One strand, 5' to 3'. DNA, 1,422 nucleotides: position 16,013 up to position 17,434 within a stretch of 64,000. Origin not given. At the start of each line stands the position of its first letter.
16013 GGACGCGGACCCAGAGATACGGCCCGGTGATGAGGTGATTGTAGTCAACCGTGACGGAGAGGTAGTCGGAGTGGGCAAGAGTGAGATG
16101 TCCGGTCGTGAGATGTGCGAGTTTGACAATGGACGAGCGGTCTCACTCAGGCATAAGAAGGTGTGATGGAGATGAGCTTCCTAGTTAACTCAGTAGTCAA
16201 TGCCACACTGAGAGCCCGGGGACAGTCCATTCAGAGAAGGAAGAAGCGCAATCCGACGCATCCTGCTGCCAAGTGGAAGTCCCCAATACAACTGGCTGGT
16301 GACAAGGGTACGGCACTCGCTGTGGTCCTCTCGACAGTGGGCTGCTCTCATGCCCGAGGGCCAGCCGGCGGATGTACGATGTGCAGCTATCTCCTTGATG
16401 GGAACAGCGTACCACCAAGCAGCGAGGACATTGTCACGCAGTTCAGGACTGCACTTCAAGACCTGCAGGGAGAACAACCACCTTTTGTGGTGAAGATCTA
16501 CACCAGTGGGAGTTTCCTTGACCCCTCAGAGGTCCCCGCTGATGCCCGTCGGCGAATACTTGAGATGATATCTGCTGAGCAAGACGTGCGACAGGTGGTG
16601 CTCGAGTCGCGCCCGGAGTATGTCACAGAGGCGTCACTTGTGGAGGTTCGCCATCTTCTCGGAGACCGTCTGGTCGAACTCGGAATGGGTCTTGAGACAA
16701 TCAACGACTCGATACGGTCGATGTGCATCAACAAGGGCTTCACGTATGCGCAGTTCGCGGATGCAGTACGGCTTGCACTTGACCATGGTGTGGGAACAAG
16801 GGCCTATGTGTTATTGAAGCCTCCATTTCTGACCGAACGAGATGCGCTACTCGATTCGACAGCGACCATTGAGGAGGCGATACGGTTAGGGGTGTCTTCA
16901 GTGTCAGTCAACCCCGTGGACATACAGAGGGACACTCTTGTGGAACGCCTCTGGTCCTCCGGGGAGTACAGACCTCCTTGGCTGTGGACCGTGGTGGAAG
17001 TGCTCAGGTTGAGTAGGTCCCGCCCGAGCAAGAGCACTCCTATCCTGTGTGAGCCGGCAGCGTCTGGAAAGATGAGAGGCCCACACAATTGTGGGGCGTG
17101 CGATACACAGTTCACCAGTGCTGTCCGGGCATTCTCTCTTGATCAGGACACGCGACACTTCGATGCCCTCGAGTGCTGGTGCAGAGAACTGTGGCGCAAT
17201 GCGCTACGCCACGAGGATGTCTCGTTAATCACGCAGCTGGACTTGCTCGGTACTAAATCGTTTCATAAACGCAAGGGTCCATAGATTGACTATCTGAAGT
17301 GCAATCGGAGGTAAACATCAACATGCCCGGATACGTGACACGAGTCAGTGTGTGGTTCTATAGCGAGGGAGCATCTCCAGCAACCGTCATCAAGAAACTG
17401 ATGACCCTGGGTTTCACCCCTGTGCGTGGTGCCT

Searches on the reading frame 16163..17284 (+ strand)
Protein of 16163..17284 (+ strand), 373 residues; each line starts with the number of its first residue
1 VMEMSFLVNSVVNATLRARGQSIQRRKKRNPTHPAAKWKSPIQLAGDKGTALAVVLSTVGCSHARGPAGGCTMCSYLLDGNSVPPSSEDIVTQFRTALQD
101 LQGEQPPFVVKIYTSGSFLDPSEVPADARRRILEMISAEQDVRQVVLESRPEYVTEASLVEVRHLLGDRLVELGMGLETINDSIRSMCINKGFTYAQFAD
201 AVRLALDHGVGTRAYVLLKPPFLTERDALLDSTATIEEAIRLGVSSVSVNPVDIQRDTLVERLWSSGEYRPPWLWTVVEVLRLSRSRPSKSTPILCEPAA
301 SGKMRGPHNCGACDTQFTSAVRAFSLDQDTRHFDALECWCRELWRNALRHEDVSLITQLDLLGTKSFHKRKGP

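Call 63: search_protein_families(library=pfam, proteins=[window:16163-17284:+], max_evalue=0.00001)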
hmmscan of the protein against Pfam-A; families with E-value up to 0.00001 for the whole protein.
window:16163-17284:+ (373 aa): 1 family
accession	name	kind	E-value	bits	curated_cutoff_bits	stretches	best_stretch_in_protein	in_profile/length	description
PF04055.27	Radical_SAM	-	6.4e-06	26.9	29.5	0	63-218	3-151/166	Radical SAM superfamily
